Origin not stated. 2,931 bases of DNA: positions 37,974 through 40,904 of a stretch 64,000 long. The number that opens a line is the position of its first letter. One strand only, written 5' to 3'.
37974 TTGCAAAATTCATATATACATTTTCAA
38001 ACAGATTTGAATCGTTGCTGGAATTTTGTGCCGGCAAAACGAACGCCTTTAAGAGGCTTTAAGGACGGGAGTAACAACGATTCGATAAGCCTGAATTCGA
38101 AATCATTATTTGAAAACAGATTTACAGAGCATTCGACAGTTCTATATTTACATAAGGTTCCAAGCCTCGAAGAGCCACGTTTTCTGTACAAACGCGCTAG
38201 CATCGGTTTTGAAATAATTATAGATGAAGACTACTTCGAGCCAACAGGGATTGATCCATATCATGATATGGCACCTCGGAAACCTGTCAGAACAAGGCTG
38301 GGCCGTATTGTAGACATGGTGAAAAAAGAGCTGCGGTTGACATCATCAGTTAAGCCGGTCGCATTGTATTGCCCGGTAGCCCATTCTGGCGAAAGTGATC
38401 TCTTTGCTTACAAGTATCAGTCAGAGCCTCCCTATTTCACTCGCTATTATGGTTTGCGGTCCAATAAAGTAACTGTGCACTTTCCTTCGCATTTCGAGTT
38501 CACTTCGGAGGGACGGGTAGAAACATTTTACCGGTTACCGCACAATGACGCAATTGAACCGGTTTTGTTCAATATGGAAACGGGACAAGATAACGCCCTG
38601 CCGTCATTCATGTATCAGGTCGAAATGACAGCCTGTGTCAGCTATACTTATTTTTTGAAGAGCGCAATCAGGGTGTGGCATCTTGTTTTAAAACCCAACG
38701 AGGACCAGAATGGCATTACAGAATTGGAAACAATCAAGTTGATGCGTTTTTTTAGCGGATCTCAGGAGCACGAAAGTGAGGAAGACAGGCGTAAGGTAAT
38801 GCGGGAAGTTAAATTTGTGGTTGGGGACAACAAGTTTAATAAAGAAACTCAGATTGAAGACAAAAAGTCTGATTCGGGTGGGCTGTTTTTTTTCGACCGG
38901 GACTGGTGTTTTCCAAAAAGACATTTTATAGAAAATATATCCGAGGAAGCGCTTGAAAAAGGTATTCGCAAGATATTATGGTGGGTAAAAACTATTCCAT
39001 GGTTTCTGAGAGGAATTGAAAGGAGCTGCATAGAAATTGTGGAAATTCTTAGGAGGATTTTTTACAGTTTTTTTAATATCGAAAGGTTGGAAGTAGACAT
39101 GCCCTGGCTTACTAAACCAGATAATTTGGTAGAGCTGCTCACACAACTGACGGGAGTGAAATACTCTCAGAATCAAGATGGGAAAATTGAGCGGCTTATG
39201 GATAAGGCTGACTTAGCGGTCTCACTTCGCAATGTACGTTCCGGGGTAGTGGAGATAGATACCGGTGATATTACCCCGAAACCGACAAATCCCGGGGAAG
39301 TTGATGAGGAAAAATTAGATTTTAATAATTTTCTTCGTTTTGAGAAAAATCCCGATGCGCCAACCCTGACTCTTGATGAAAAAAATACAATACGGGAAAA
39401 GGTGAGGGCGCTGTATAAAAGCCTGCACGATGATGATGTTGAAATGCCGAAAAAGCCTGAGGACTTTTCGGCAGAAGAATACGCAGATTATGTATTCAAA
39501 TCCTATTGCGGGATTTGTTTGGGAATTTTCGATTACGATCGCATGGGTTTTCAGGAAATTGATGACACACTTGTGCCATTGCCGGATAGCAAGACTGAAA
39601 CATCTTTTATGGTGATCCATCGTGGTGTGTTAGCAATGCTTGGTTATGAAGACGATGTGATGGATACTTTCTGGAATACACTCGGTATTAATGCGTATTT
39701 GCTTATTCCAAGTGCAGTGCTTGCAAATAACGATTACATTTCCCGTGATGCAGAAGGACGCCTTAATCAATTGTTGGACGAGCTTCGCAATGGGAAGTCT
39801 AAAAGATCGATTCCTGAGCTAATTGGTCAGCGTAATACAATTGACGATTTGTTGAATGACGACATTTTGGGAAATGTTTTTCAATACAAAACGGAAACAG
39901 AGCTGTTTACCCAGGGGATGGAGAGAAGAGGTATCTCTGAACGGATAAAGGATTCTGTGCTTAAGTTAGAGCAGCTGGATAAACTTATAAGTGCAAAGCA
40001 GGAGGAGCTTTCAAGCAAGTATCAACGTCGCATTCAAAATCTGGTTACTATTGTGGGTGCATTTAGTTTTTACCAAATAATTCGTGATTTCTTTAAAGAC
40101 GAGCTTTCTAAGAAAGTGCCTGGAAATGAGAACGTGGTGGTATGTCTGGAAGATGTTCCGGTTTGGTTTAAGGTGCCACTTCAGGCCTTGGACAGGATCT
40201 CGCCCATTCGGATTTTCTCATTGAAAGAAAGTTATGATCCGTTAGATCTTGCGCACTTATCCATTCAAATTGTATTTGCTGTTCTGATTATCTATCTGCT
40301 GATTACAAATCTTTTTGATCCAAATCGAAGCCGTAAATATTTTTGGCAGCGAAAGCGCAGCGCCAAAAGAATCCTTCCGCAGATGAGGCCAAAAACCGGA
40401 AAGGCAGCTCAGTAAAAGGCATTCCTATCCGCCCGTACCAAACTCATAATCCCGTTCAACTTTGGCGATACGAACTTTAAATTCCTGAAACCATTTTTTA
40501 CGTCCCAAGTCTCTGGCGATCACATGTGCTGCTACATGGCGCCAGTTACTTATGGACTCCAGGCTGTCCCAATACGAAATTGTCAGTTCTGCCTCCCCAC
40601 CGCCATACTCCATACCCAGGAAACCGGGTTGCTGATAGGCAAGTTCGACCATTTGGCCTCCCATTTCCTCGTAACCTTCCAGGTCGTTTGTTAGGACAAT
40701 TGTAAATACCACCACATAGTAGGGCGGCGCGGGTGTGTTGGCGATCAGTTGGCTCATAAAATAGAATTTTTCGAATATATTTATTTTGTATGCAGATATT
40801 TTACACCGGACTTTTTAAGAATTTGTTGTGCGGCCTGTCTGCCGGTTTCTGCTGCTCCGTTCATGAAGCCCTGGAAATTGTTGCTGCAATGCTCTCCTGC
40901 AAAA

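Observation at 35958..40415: Uncharacterised two-gene module: a GNAT-like enzyme plus a 1147-aa membrane-anchored protein carrying a degenerate copy of the same domain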

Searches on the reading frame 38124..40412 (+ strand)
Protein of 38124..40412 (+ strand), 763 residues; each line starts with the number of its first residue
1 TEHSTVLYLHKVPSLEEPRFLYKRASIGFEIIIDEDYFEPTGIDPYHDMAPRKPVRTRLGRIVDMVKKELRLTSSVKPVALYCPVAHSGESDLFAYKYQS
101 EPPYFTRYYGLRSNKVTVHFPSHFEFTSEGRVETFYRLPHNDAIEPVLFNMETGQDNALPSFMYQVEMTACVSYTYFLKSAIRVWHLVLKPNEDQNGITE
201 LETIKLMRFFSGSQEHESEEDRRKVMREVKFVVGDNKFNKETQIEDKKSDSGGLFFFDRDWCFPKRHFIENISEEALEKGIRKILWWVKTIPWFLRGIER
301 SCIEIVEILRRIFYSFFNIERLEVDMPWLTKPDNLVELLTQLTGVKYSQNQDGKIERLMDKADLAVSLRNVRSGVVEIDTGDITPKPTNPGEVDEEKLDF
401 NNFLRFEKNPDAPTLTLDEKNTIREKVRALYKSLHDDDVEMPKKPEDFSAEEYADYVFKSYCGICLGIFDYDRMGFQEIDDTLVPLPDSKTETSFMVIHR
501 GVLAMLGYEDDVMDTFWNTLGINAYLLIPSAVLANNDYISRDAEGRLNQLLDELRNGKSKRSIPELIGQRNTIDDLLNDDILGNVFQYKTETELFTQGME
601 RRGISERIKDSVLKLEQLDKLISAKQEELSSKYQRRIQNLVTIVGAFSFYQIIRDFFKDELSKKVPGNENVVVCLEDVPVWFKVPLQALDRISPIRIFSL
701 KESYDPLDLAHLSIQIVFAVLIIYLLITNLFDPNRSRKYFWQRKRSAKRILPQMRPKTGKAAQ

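Call 45: find_homologous_proteins(query=A3, max_evalue=0.00001)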
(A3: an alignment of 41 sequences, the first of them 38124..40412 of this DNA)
Query A3 (41 sequences) (763 aa, profile of the alignment): 27 proteins with E <= 0.00001 among 8000 candidates.
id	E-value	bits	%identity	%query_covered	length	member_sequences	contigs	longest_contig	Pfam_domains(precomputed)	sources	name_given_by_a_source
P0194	2.1e-131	457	35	43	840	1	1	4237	-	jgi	jgi:hypothetical protein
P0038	1.0e-130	455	100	100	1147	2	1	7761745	-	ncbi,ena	-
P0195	3.2e-126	440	36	42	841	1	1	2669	-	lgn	-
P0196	2.6e-124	434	37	42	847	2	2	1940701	-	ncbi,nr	ncbi:GNAT superfamily N-acetyltransferase [Lewinella marina]|nr:GNAT family N-acetyltransferase [Neo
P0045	3.3e-124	433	60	44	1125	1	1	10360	-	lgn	-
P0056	2.3e-123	430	36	42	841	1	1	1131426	-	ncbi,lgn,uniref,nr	ncbi:GNAT superfamily N-acetyltransferase [Lewinella aquimaris]|uniref:GNAT superfamily N-acetyltran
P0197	4.1e-123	430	36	42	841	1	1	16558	-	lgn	-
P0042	2.8e-122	427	67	44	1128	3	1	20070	-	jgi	jgi:hypothetical protein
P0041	3.4e-121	423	54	99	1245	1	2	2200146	-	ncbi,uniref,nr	ncbi:hypothetical protein GCM10028803_19110 [Larkinella knui]|uniref:Uncharacterized protein n=1 Tax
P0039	2.6e-120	420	57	100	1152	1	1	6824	-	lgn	-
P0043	2.6e-120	420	55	100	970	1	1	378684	-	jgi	jgi:hypothetical protein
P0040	2.9e-120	420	57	100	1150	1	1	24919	-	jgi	jgi:hypothetical protein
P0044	5.3e-118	413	57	59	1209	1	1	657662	-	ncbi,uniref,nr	ncbi:hypothetical protein [Fibrella forsythiae]|uniref:Uncharacterized protein n=1 Tax=Fibrella fors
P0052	5.5e-117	409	45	55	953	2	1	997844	-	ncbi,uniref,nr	ncbi:hypothetical protein [Larkinella soli]|uniref:hypothetical protein n=1 Tax=Larkinella soli TaxI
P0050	4.7e-116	406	43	99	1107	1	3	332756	-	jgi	jgi:hypothetical protein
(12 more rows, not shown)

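Call 56: predict_structure(alignment_id=A3)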
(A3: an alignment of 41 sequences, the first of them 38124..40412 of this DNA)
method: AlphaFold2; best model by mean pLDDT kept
length: 763 residues; sequences in the alignment: 41
mean_pLDDT: 73.1   pTM: 0.73
mean pLDDT of the five models: 73.1, 71.6, 71.2, 70.4, 70.1
residues with pLDDT >= 90: 254; 70-90: 202; 50-70: 140; < 50: 167
segments of 3 or more residues with pLDDT < 50: 1-9, 48-57, 71-80, 142-148, 238-272, 318-329, 354-365, 391-394, 397-409, 664-666, 668-679, 692-702, 754-763
pLDDT, mean of each block of 10 residues (from residue 1): 41 82 95 86 55 44 56 41 82 95 89 87 85 80 48 50 83 94 95 89 93 66 83 68 43 34 37 65 70 51 68 56 41 78 83 50 50 93 73 48 46 63 77 71 63 82 92 89 92 92 93 93 97 97 95 93 96 96 97 97 97 98 96 90 80 72 50 46 48 44 62 78 74 58 72 50 40
secondary structure, 60 per line:
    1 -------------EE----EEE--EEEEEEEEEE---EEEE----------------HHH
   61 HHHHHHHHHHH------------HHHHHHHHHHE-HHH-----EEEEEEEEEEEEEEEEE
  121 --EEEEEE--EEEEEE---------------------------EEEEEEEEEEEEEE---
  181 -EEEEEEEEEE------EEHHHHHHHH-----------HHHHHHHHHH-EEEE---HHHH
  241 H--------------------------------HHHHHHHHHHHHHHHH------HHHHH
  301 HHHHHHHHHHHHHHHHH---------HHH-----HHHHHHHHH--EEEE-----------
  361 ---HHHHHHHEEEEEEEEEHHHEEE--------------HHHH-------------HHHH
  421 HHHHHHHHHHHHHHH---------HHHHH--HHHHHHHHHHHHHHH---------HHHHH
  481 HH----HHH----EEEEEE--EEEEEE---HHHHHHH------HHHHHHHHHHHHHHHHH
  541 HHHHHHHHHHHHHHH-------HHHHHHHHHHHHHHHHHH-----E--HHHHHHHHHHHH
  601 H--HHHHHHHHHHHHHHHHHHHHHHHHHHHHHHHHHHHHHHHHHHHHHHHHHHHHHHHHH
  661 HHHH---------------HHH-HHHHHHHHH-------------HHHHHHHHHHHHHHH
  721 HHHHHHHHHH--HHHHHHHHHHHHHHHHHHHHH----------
elements in order (helices of 4 or more, strands of 3 or more residues): E20-22 E25-34 E38-41 H58-71 H84-93 E104-120 E123-128 E131-136 E164-177 E182-191 H200-207 H219-228 E230-233 H237-241 H274-289 H296-317 H335-343 E346-349 H364-370 E371-379 E383-385 H400-403 H417-435 H445-449 H452-466 H476-482 E494-499 E502-507 H511-517 H524-555 H563-580 H589-601 H604-664 H684-692 H706-730 H733-753
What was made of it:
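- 39114..40076 (+): Residues 715-1035: conserved cytoplasmic C domain, predicted to be the CorA-like alpha/beta domain plus helical bundle and stalk. pLDDT 90-98 (call 56).
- Tried and rejected: It was replaced by a model of residues 385-1147 built on a more diverse alignment (call 56).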

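Call 59: fold_search(model_id=the predicted structure, library=pdb)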
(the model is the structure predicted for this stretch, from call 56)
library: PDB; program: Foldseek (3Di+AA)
matches with E <= 10: 392; with E <= 0.001: 1
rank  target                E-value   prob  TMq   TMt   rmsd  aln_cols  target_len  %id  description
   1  7nh9_A                3.3e-04  1.00  0.15  0.31  12.4       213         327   16  structure of the full-length CmaX protein (released 2021-07-07)
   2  8tmc_B                4.2e-03  0.98  0.14  0.26  11.8       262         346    9  Cryo-EM structure of CorA in complex with conformation-specific synthetic antibody C12 and 20 mM MgCl2, State MG20-2 (released 2025-02-12)
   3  8tme_A                1.2e-02  0.96  0.15  0.29  12.2       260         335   11  Cryo-EM structure of CorA in complex with conformation-specific synthetic antibody C18 and 100 uM MgCl2, State MG0.1-1 (released 2025-02-12)
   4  8tmi_E                1.4e-02  0.92  0.14  0.25  12.9       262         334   11  Cryo-EM structure of CorA in complex with conformation-specific synthetic antibody C18 and 100 uM MgCl2, State MG0.1-2 (released 2025-02-12)
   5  3nvo_A                1.4e-02  0.87  0.10  0.26  16.4       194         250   11  The Soluble Domain Structure of the ZntB Zn2+ Efflux System (released 2011-03-23)
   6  8tmn_E                1.6e-02  0.91  0.13  0.25  13.2       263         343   12  Cryo-EM structure of magnesium depleted CorA in complex with conformation-specific synthetic antibody C18, State MGD-1 (released 2025-02-12)
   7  8tmc_C                1.7e-02  0.97  0.15  0.29  12.3       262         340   12  Cryo-EM structure of CorA in complex with conformation-specific synthetic antibody C12 and 20 mM MgCl2, State MG20-2 (released 2025-02-12)
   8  8zah_B                2.1e-02  0.90  0.10  0.27  14.3       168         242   13  Crystal structure of the channel protein CorA from Campylobacter jejuni (released 2024-06-19)
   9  8tmc_A                3.2e-02  0.80  0.13  0.24  13.5       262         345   11  Cryo-EM structure of CorA in complex with conformation-specific synthetic antibody C12 and 20 mM MgCl2, State MG20-2 (released 2025-02-12)
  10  8zak_B                3.4e-02  0.90  0.10  0.28  14.0       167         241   14  Crystal structure of the channel protein CorA from Campylobacter jejuni in complex with Ni2+ (released 2024-06-19)
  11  4i0u_B                3.8e-02  0.92  0.15  0.28  12.1       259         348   12  Improved structure of Thermotoga maritima CorA at 2.7 A resolution (released 2013-03-06)
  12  8zak_A                3.8e-02  0.87  0.10  0.27  14.1       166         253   14  Crystal structure of the channel protein CorA from Campylobacter jejuni in complex with Ni2+ (released 2024-06-19)
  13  8tme_E                3.8e-02  0.80  0.14  0.24  11.3       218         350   12  Cryo-EM structure of CorA in complex with conformation-specific synthetic antibody C18 and 100 uM MgCl2, State MG0.1-1 (released 2025-02-12)
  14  8zah_A                5.5e-02  0.84  0.10  0.27  13.9       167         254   13  Crystal structure of the channel protein CorA from Campylobacter jejuni (released 2024-06-19)
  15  5n77_A                7.2e-02  0.63  0.11  0.25  11.8       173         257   15  Crystal structure of the cytosolic domain of the CorA magnesium channel from Escherichia coli in complex with magnesiu (released 2017-07-12)
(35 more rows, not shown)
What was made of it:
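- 39114..40076 (+): Top 17 PDB fold matches are all CorA superfamily, best E = 3.3e-4, probability 1.00 (call 59).
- On CorA / MIT metal-ion transporter family: The top 17 Foldseek PDB hits are all CorA superfamily, best E = 3.3e-4 and probability 1.00; TM-scores are 0.25-0.31 (call 59)
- The CorA assignment rests on a predicted structure with low TM-scores (0.25-0.31) and high rmsd (call 59).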

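Call 82: fold_search(model_id=the predicted structure, library=viral)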
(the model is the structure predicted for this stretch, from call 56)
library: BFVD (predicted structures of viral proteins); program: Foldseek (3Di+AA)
matches with E <= 10: 462; with E <= 0.001: 0
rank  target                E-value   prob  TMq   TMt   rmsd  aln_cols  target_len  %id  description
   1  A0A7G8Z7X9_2          4.8e-02  0.07  0.08  0.06  39.9       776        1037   10  (no name in the UniProt tables at hand)
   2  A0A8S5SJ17            9.2e-02  0.06  0.05  0.08  27.2       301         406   11  Host cell surface-exposed lipoprotein [Siphoviridae sp. ctvhu9]
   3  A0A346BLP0            1.5e-01  0.23  0.11  0.09  32.6       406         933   11  Polyprotein (Fragment) [Chicken calicivirus]
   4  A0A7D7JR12            1.5e-01  0.04  0.04  0.10  18.3       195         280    7  (no name in the UniProt tables at hand)
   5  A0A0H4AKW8            1.9e-01  0.05  0.05  0.13  19.4       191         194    9  Uncharacterized protein [Kirkovirus Equ1]
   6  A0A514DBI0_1          2.2e-01  0.10  0.09  0.07  30.7       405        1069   12  RNA-dependent RNA polymerase [Picornavirales sp.]
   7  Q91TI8                2.3e-01  0.06  0.04  0.10  25.5       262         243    8  T112 [Tupaiid herpesvirus 1 (strain 1)]
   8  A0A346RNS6            2.9e-01  0.13  0.12  0.13  32.8       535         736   12  Desmoplakin [Cryptophlebia peltastica nucleopolyhedrovirus]
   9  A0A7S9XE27            2.9e-01  0.04  0.06  0.06  16.4       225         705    9  Uncharacterized protein [Virus NIOZ-UU159]
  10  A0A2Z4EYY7            3.4e-01  0.06  0.06  0.07  20.1       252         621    8  (no name in the UniProt tables at hand)
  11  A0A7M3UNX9            3.4e-01  0.03  0.04  0.13  19.4       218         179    8  Uncharacterized protein [Pyramimonas orientalis virus]
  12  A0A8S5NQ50            3.4e-01  0.02  0.04  0.09  21.5       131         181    9  Uncharacterized protein [Myoviridae sp. ctagO6]
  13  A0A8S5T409            3.9e-01  0.04  0.05  0.11  23.4       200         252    7  DNA binding protein [Myoviridae sp. ctqfO1]
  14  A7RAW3                4.2e-01  0.04  0.04  0.19  15.8       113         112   10  (no name in the UniProt tables at hand)
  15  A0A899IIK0            4.4e-01  0.04  0.04  0.14  19.4       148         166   10  M protein [Menghai virus]
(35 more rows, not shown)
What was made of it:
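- Tried and rejected: The viral fold library gave nothing (best probability 0.25, call 82).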

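Call 83: search_solved_structures(query=A3, max_evalue=5, show_alignments=2)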
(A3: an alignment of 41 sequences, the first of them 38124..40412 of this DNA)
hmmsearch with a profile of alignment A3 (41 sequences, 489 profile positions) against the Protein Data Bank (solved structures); distinct sequences matched with E-value up to 5: 3.
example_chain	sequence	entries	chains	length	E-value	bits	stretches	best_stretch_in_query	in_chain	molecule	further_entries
9j0b_R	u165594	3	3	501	0.82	11.4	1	388-483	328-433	Soluble cytochrome b562,P2Y purinoceptor 14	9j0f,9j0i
9ydu_A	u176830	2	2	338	1.1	10.9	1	388-483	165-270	P2Y purinoceptor 14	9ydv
8fvt_A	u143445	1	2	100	1.4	10.6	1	380-439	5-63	3hb12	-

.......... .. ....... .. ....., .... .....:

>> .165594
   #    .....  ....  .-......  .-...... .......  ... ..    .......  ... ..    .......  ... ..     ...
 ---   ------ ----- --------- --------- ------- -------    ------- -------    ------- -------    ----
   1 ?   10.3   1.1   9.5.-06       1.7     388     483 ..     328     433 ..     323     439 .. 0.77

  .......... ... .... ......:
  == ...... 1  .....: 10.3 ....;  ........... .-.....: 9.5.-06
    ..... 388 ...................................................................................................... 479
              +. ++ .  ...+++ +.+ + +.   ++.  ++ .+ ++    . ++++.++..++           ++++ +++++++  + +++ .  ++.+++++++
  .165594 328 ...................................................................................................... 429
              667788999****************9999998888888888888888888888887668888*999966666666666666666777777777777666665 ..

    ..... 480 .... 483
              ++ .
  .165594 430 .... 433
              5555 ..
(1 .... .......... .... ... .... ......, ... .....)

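Call 86: search_protein_families(library=pfam, alignment_id=A3, max_evalue=0.1)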
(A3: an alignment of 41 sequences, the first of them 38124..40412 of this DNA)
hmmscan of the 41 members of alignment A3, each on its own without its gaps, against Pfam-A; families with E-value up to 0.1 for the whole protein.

A. member 1, window:38124-40412:+ (763 aa): 0 families

B. families by the number of members that match (of 41 scanned): 18 families
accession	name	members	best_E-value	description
PF00583.31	Acetyltransf_1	1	0.0034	Acetyltransferase (GNAT) family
PF13035.11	DUF3896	1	0.0048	Protein of unknown function (DUF3896)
PF02535.28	Zip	1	0.0054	ZIP Zinc transporter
PF13508.13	Acetyltransf_7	1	0.011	Acetyltransferase (GNAT) domain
PF11368.13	DUF3169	1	0.014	Protein of unknown function (DUF3169)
PF19592.4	DUF6097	1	0.028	Family of unknown function (DUF6097)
PF07332.16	Phage_holin_3_6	1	0.036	Putative Actinobacterial Holin-X, holin superfamily III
PF14093.11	DUF4271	1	0.039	Domain of unknown function (DUF4271)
PF07019.17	EMC6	1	0.056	EMC6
PF18920.5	DUF5671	1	0.056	Domain of unknown function (DUF5671)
PF25547.1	WXG100_2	1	0.057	WXG100 like domain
PF05032.17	Spo12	1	0.063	Spo12 family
PF01639.22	v110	1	0.064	Viral family 110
PF23954.1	DUF7283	1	0.065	Family of unknown function (DUF7283)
PF11260.13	Spidroin_MaSp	1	0.066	Major ampullate spidroin 1 and 2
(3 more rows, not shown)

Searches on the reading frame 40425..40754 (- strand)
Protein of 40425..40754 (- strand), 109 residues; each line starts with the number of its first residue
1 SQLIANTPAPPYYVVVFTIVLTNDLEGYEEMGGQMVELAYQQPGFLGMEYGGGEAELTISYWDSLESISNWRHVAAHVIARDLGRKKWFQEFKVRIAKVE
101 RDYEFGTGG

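Call 54: search_protein_families(library=pfam, proteins=[window:40425-40754:-], max_evalue=0.01)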
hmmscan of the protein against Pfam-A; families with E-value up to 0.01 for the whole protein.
window:40425-40754:- (109 aa): 1 family
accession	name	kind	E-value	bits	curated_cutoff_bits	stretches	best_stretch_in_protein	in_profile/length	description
PF13826.12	Monooxy_af470-like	-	0.0021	18.8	25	1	31-84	26-82/118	Monooxygenase af470-like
